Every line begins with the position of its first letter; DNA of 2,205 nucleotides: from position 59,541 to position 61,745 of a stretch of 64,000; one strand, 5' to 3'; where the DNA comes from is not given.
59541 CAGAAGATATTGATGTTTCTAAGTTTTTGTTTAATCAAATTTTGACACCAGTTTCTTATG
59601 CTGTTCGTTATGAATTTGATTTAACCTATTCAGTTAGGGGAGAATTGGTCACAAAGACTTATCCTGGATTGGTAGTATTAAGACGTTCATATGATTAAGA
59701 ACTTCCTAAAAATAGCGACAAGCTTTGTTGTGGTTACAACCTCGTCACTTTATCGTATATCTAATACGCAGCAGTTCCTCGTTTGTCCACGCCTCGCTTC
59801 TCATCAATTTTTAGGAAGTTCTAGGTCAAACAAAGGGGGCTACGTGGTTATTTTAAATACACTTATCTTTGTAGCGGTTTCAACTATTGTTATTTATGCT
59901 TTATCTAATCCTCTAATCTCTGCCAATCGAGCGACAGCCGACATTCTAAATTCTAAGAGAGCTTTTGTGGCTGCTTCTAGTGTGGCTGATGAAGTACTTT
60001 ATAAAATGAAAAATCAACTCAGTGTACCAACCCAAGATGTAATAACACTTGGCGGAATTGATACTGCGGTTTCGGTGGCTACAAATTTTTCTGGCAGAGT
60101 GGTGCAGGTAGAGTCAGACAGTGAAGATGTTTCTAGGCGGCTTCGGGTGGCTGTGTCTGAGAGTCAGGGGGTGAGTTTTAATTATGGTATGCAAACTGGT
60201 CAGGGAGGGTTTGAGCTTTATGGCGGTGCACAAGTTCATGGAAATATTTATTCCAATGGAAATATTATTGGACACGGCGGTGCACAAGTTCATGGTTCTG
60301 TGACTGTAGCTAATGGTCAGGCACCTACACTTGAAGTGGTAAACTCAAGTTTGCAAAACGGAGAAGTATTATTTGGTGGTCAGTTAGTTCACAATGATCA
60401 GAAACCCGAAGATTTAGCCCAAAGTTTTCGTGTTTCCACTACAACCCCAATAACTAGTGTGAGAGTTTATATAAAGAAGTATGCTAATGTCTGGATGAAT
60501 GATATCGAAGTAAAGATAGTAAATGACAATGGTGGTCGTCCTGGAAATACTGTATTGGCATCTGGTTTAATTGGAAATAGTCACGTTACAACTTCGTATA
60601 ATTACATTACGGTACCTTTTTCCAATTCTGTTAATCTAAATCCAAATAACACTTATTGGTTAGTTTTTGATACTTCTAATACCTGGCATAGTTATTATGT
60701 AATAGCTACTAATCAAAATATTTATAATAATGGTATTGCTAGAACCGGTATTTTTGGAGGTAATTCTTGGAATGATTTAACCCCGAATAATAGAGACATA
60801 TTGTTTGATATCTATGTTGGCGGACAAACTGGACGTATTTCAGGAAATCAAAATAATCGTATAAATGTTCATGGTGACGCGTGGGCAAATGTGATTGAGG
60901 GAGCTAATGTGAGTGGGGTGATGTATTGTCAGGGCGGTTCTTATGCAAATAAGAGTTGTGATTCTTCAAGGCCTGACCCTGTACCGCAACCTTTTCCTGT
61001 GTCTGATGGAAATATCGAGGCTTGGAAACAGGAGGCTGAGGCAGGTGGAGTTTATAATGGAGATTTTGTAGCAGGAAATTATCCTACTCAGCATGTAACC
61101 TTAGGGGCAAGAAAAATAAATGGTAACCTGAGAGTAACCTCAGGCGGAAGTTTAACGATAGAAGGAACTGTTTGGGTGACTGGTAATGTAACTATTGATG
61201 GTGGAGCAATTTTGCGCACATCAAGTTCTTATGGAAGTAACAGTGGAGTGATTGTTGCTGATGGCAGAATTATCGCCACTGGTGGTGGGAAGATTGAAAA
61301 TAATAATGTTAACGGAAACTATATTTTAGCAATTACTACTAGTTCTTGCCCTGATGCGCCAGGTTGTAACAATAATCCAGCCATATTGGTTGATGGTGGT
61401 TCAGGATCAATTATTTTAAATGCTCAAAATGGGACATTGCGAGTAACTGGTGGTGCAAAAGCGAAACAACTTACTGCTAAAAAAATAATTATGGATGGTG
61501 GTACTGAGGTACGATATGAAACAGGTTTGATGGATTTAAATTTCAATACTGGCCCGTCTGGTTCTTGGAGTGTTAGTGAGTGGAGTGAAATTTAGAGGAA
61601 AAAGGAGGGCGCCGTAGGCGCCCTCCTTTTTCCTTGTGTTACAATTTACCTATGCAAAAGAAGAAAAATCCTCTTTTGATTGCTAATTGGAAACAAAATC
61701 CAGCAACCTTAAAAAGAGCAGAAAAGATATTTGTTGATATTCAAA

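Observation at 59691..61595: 634-aa pilin-like protein lacking Glu5, with Gly-rich beta-helix repeats, at the end of the pilB-pilC-pilin operon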

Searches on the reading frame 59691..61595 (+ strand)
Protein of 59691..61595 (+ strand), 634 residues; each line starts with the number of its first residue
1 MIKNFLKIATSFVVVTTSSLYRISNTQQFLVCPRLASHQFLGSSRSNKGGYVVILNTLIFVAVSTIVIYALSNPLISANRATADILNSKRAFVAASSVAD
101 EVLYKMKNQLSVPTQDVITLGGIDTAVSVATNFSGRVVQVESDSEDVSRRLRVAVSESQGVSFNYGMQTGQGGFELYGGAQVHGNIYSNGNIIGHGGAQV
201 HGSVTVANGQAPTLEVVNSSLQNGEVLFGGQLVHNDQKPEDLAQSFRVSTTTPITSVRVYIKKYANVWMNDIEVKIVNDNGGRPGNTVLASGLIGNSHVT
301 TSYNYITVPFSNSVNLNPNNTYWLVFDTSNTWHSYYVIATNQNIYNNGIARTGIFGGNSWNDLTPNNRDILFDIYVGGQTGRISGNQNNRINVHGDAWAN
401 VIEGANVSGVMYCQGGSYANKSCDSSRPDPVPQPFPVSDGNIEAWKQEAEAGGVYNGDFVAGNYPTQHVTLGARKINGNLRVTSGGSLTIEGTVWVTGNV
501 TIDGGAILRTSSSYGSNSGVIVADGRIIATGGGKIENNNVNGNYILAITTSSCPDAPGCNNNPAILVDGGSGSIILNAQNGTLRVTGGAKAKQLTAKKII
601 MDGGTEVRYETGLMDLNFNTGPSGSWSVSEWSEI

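Call 3: search_protein_families(library=pfam, proteins=[window:59691-61595:+], max_evalue=1)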
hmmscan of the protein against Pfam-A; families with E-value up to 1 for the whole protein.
window:59691-61595:+ (634 aa): 3 families
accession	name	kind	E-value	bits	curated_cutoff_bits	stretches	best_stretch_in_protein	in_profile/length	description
PF18886.6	DUF5649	-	0.00086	20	25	1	468-505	11-48/68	Repeats of unknown function (DUF5649)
PF10425.15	SdrG_C_C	-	0.046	14.3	24.4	1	255-349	38-130/156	C-terminus of bacterial fibrinogen-binding adhesin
PF24558.1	DUF7604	-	0.073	13.8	25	1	271-353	24-106/147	Domain of unknown function (DUF7604)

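Call 5: find_homologous_proteins(query=window:59691-61595:+, max_evalue=0.001)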
Query window:59691-61595:+ (634 aa): 217 proteins with E <= 0.001 among 8000 candidates; the best 120 are listed.
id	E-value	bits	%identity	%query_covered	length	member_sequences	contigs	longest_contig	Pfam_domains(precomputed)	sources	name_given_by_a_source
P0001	0.0e+0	1405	100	100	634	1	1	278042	-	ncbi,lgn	-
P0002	2.3e-254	864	64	93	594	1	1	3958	-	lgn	-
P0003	1.2e-253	861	64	93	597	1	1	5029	-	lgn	-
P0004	1.1e-248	845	64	93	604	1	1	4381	-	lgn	-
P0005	8.6e-247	839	64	93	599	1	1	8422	-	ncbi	-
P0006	1.3e-241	822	62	93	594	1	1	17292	-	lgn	-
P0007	1.2e-239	815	63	92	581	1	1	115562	PF18886.7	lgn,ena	-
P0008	9.0e-239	812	62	93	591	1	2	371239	-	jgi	jgi:hypothetical protein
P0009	9.8e-238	809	63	92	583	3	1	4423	PF18886.7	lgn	-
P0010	1.5e-236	805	63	92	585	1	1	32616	PF18886.7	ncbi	-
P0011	2.3e-235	801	63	92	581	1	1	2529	-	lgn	-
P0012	1.7e-230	785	62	92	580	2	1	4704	-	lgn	-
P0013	2.7e-225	768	58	93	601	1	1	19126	PF18886.7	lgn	-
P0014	1.2e-222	759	59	93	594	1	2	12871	-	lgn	-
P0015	3.0e-222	758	57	94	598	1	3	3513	-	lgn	-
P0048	4.6e-160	552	45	93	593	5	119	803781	-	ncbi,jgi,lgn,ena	-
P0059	3.0e-154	533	46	93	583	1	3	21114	PF18560.8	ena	-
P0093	8.0e-116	406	39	93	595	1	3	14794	PF13313.12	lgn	-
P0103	2.5e-113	398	38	91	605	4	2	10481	-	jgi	jgi:Tfp pilus assembly protein PilX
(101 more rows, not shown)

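Call 6: search_protein_families(library=ncbifam, proteins=[window:59691-61595:+], max_evalue=1)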
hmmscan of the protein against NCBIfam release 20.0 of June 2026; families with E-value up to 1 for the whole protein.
window:59691-61595:+ (634 aa): 2 families
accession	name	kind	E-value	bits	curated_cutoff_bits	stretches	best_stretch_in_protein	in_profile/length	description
NF041539.1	choice_anch_R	domain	2.8e-09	37.1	30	1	244-362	22-143/155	choice-of-anchor R domain-containing protein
TIGR02439.1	catechol_proteo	equivalog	0.038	13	392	1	472-541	81-149/285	catechol 1,2-dioxygenase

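Call 12: search_solved_structures(query=A1, max_evalue=1, show_alignments=2)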
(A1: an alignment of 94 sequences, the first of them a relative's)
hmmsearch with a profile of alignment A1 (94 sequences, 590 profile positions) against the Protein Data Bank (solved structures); distinct sequences matched with E-value up to 1: 1.
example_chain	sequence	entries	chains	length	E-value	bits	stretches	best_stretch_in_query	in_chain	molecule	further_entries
8crx_K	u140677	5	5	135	0.73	11.3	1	516-578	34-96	30S ribosomal protein S11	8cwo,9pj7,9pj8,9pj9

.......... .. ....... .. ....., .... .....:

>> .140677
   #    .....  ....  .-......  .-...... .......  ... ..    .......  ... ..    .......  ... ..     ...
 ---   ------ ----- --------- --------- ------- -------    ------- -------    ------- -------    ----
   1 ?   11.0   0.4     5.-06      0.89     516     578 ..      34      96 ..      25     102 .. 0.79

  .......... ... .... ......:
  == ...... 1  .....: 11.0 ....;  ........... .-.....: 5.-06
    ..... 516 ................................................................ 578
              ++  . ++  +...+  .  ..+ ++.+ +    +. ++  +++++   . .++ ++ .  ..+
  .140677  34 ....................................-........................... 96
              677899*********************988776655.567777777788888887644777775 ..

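Call 16: find_encoding_contigs(protein=P0007, flank=8000, max_places=2)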
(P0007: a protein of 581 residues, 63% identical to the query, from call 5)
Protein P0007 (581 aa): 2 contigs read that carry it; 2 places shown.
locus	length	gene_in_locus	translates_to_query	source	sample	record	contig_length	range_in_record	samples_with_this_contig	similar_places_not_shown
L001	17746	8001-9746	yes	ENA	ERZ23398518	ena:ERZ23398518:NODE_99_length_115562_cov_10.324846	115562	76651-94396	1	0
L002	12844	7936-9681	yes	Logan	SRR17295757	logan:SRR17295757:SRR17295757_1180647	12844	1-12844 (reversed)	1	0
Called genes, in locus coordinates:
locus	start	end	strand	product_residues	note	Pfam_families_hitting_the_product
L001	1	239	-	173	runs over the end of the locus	PF00719:Pyrophosphatase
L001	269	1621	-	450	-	PF08529:NusA_N, PF00575:S1, PF13184:KH_NusA_1st, PF26594:KH_NusA_2nd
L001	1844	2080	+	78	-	-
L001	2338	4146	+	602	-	PF05157:MshEN, PF00437:T2SSE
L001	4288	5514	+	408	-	PF28597:T2SSF_N (faint), PF00482:T2SSF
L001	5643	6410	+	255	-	-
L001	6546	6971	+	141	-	-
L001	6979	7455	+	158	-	-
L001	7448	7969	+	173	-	-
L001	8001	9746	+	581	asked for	PF18886:DUF5649 (weak)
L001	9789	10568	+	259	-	PF00121:TIM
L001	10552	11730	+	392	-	PF00162:PGK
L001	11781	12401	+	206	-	PF07963:N_methyl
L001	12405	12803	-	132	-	PF11969:DcpS_C, PF01230:HIT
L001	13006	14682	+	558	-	PF01368:DHH, PF02272:DHHA1 (weak), PF17768:RecJ_OB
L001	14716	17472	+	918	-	PF26449:DUF8128, PF02534:T4SS-DNA_transf (weak), PF01935:DUF87 (weak), PF10412:TrwB_AAD_bind (faint)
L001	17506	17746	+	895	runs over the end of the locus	-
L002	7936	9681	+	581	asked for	PF18886:DUF5649 (weak)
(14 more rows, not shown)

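Call 17: find_encoding_contigs(protein=P0048, flank=8000, max_places=2)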
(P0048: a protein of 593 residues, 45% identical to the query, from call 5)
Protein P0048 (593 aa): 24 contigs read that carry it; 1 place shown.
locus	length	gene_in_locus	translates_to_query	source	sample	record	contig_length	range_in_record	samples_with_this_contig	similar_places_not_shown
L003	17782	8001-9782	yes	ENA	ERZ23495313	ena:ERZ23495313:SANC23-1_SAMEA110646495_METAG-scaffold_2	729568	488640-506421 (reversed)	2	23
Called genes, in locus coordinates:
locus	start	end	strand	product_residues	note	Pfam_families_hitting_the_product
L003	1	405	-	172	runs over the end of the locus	PF00719:Pyrophosphatase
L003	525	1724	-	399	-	PF06965:Na_H_antiport_1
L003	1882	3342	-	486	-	PF08529:NusA_N, PF00575:S1 (weak), PF13184:KH_NusA_1st, PF26594:KH_NusA_2nd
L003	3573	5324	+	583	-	PF05157:MshEN, PF00437:T2SSE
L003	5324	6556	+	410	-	PF28597:T2SSF_N (weak), PF00482:T2SSF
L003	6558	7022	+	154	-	PF07963:N_methyl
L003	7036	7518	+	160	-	-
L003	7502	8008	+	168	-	-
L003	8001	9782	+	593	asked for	-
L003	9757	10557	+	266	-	PF00121:TIM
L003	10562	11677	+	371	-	PF00162:PGK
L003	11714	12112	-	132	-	PF11969:DcpS_C, PF01230:HIT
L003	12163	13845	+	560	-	PF01368:DHH, PF02272:DHHA1, PF17768:RecJ_OB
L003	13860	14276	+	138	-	PF00075:RNase_H, PF13456:RVT_3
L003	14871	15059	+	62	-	PF04325:DUF465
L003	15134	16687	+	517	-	PF13567:DUF4131, PF03772:Competence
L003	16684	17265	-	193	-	PF00081:Sod_Fe_N (weak), PF02777:Sod_Fe_C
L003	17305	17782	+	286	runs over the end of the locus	PF00753:Lactamase_B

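Call 24: predict_structure(alignment_id=A1)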
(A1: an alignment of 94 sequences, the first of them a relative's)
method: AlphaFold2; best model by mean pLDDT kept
length: 634 residues; sequences in the alignment: 94
mean_pLDDT: 85.0   pTM: 0.63
mean pLDDT of the five models: 85.0, 84.7, 84.6, 83.7, 83.3
residues with pLDDT >= 90: 379; 70-90: 173; 50-70: 16; < 50: 66
segments of 3 or more residues with pLDDT < 50: 1-47, 159-164, 612-624
pLDDT, mean of each block of 10 residues (from residue 1): 37 34 35 37 46 86 92 90 94 95 83 90 95 87 94 76 65 94 93 94 88 80 86 86 96 91 88 96 96 84 84 91 94 88 88 92 92 88 91 95 95 92 89 78 85 97 92 98 95 97 94 87 97 90 91 94 93 88 95 95 90 41 62 91
secondary structure, 60 per line:
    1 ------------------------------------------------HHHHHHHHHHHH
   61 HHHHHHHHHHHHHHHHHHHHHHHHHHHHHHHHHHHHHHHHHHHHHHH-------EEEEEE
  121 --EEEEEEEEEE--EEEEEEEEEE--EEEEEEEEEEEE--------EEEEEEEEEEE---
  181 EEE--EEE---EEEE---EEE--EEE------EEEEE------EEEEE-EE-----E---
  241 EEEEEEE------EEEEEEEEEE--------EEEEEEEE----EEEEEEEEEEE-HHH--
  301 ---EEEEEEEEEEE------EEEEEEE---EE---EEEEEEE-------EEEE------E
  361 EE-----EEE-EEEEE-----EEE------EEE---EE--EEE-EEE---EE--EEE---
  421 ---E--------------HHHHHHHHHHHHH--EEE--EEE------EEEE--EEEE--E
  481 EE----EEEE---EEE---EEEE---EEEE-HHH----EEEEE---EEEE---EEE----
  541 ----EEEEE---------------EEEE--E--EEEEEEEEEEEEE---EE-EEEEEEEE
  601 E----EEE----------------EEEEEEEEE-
elements in order: H49-107 E115-120 E123-132 E135-144 E147-158 E167-177 E181-183 E186-188 E192-195 E199-201 E204-206 E213-217 E224-228 E241-247 E254-263 E272-279 E284-294 E304-314 E321-327 E336-342 E350-353 E360-362 E368-370 E372-376 E382-384 E391-393 E401-403 E405-407 E415-417 H439-451 E454-456 E459-461 E468-471 E474-477 E480-482 E487-490 E494-496 E500-503 E507-510 E519-523 E527-530 E534-536 E545-549 E565-568 E574-586 E593-601 E606-608 E625-633

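Call 31: find_related_loci(query=P0001, collection=genome_contigs, flank=6000)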
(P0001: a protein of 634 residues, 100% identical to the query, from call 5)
Query P0001 (634 aa) in genome_contigs; peptide patterns used: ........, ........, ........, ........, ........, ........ (x = any residue, [..] = any of these).
193 stretches matched a pattern; 3 encode a relative of the query (tblastn E <= 1e-3); 3 distinct loci.
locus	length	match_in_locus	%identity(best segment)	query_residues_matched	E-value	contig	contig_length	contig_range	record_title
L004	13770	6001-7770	63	48-634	0e+0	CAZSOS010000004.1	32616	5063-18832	MAG TPA_asm: uncultured Candidatus Saccharibacteria bacterium isolate binchicken_co179_367 genome assembly, contig: NODE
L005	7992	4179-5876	38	64-634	4e-111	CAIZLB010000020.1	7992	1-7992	uncultured bacterium isolate Loc080925-6m_bin-0369 genome assembly, contig: bin-0369:20/57, whole genome shotgun sequenc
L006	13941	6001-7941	30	48-634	9e-93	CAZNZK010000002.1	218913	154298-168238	MAG TPA_asm: uncultured Candidatus Saccharibacteria bacterium isolate binchicken_co241_141 genome assembly, contig: NODE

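Call 35: search_protein_representatives(alignment_id=A1)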
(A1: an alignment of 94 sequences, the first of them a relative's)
Query: 94 sequences, 590 profile positions. Proteins with E-value up to 0.001 (for the whole library): 10211; up to 1e-10: 2865; up to 1e-30: 1054. The best 150 are listed.
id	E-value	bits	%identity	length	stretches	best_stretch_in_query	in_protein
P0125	1.4e-230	783.1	-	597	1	6-589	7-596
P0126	1.0e-223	760.5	-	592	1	8-589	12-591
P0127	1.3e-223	760.1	-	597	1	9-589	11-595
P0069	2.2e-221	752.7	-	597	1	2-588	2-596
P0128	3.4e-218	742.2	-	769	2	176-589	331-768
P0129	2.6e-209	712.9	-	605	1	5-585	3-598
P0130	1.7e-207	706.9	-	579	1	17-590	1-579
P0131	2.0e-205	700.0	-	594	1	5-589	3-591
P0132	2.5e-205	699.7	-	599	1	5-589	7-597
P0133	4.9e-205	698.8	-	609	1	8-589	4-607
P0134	8.3e-205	698.0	-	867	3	194-551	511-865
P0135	2.0e-204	696.8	-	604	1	1-589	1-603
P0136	2.9e-204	696.2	-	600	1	8-589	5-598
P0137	4.1e-204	695.7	-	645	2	4-464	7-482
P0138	1.2e-202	690.9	-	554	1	26-589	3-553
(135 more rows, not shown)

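Call 40: search_solved_structures(query=A1, max_evalue=10, show_alignments=0)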
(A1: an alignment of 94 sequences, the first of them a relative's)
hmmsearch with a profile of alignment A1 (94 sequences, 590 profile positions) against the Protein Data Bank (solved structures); distinct sequences matched with E-value up to 10: 2.
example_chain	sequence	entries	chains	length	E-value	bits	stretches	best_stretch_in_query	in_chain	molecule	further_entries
8crx_K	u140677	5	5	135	0.73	11.3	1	516-578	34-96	30S ribosomal protein S11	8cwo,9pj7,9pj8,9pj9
9hmf_O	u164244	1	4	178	1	10.8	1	5-49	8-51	Flagellar protein FliL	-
